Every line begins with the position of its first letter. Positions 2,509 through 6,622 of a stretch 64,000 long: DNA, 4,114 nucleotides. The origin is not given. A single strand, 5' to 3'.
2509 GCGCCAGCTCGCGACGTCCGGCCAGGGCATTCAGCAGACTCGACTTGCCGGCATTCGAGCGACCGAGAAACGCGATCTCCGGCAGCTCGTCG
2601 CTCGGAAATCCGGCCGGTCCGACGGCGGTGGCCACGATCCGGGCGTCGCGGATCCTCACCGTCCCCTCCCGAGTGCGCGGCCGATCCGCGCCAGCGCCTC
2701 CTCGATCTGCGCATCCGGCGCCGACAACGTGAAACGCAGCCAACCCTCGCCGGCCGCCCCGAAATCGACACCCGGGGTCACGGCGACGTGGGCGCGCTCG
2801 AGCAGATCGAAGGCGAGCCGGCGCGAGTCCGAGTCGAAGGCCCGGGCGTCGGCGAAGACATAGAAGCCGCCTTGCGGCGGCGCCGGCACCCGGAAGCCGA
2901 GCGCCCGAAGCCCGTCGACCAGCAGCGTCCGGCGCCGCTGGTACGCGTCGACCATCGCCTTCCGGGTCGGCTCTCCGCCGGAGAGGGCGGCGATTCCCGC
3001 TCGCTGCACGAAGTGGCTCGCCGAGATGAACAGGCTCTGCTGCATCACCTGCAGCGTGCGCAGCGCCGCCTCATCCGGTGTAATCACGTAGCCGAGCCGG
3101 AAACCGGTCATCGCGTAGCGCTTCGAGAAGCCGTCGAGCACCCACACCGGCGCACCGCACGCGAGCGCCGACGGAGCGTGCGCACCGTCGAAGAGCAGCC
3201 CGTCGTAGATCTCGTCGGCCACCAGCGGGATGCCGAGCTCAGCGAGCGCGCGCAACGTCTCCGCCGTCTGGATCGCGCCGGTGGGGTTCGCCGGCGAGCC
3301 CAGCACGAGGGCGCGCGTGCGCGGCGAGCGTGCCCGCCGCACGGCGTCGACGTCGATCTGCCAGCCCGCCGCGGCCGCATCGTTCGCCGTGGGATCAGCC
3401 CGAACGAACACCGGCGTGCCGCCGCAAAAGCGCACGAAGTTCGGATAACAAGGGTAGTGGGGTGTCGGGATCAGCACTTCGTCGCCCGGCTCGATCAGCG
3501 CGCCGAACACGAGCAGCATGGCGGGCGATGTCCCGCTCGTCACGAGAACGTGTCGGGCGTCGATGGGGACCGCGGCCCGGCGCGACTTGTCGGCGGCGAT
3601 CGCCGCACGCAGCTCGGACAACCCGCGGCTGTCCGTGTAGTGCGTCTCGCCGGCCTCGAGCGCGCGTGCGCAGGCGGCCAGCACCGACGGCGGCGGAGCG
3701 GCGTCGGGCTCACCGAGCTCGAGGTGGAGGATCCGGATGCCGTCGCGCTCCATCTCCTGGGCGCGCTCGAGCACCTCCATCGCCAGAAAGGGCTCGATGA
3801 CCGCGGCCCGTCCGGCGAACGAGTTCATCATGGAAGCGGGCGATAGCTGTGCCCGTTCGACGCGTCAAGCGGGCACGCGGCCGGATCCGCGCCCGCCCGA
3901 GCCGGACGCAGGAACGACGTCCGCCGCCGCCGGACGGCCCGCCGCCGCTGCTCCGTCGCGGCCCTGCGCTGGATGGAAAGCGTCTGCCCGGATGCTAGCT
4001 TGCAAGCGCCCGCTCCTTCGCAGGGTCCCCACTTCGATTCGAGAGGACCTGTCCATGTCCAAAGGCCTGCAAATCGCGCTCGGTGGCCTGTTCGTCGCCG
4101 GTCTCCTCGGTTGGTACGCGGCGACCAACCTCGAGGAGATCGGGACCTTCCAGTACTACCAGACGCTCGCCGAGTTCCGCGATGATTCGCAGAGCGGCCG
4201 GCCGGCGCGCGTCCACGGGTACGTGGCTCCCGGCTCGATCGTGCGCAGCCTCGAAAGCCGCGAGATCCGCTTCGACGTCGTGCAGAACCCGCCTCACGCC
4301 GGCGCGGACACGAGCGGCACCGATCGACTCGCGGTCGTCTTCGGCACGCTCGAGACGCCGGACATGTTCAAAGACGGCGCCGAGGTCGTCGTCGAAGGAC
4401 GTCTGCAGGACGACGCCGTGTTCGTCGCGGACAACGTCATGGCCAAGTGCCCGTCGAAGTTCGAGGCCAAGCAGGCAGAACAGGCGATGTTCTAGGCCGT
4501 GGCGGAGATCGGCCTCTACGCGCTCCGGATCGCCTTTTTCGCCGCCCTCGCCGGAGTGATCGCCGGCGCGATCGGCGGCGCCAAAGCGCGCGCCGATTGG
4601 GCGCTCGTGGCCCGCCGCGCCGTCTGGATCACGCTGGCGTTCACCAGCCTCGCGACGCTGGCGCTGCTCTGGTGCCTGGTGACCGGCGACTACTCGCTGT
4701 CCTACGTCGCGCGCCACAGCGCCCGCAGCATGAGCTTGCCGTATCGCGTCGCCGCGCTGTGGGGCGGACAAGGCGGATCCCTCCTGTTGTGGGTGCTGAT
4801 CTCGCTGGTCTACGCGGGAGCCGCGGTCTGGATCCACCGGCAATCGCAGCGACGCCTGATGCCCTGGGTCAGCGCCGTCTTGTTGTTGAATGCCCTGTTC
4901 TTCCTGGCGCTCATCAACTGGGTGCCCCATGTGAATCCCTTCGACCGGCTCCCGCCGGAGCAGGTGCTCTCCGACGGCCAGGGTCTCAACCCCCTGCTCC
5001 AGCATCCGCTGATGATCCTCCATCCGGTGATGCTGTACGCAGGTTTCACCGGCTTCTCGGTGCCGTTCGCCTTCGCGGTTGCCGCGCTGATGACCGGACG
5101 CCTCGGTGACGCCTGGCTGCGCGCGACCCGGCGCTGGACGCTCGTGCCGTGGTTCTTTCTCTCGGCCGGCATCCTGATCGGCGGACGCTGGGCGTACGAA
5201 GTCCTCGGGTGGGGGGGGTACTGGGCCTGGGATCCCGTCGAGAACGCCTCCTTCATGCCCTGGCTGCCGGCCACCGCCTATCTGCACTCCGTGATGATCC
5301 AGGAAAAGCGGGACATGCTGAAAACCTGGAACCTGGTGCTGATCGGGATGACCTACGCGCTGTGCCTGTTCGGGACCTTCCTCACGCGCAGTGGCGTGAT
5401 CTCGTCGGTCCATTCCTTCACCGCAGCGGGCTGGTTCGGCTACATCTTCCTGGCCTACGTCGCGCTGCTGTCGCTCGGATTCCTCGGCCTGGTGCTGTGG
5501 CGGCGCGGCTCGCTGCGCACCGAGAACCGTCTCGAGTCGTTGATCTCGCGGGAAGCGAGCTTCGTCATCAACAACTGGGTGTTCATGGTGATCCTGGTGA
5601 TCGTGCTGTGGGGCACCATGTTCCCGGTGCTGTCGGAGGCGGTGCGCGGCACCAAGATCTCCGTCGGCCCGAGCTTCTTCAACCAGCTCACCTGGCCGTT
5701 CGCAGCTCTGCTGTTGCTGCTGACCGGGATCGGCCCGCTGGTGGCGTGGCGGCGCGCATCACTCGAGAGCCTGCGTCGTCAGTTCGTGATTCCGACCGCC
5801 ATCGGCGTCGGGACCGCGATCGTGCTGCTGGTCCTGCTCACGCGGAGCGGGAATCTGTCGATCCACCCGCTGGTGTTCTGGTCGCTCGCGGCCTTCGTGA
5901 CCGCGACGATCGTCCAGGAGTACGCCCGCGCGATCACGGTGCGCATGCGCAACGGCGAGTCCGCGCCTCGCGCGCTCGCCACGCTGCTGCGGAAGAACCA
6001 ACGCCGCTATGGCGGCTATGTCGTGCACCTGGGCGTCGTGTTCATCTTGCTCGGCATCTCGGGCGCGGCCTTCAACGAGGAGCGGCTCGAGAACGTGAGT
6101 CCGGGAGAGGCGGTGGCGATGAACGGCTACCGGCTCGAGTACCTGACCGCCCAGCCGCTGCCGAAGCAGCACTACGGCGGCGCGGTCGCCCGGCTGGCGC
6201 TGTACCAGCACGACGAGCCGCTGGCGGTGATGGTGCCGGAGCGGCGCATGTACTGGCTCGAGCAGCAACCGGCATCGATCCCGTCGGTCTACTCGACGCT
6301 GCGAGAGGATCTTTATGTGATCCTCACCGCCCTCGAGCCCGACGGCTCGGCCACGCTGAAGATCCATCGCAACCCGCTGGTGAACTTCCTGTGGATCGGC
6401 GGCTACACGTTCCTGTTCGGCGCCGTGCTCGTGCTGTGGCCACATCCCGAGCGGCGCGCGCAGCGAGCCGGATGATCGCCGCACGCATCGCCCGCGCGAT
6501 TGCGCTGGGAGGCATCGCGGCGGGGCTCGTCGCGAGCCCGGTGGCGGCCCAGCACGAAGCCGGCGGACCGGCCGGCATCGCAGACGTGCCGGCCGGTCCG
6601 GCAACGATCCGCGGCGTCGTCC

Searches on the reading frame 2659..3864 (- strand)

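Call 58: search_protein_families(library=pfam, proteins=[window:2659-3864:-], max_evalue=0.00001)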
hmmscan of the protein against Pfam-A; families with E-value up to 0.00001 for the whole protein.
window:2659-3864:- (402 aa): 2 families
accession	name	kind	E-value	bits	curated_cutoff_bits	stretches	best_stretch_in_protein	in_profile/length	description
PF00155.27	Aminotran_1_2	-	4.8e-61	207.4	19.7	1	45-394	3-361/361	Aminotransferase class I and II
PF01041.23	DegT_DnrJ_EryC1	-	7.6e-08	32.4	19.8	1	103-217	39-145/360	DegT/DnrJ/EryC1/StrS aminotransferase family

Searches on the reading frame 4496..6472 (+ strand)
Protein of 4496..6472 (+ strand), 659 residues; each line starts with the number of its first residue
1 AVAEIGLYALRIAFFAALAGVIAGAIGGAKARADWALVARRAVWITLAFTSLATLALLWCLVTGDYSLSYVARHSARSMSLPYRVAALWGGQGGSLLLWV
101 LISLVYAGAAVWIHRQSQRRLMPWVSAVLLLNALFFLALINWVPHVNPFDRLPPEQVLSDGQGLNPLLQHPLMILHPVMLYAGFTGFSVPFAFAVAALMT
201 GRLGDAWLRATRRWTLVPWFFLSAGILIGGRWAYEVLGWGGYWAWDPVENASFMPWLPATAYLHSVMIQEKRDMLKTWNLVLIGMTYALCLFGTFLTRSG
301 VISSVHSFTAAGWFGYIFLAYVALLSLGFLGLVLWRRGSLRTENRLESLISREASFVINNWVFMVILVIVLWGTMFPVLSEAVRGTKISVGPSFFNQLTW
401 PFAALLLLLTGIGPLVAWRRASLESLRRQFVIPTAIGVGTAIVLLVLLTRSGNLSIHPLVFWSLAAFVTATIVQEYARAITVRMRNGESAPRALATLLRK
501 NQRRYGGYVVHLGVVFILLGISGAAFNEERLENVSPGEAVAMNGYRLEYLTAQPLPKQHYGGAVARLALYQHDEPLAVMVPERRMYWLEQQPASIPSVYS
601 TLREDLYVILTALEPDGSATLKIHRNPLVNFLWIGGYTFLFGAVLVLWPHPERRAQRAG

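Call 58: search_protein_families(library=pfam, proteins=[window:4496-6472:+], max_evalue=0.00001)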
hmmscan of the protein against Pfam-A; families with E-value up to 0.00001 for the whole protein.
window:4496-6472:+ (659 aa): 2 families
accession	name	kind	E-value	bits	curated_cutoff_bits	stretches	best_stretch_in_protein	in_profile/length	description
PF16327.10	CcmF_C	-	1.1e-58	199.4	28.7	1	323-647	5-320/323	Cytochrome c-type biogenesis protein CcmF C-terminal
PF01578.25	Cytochrom_C_asm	-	2.9e-34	119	29.9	1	93-299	5-206/212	Cytochrome C assembly protein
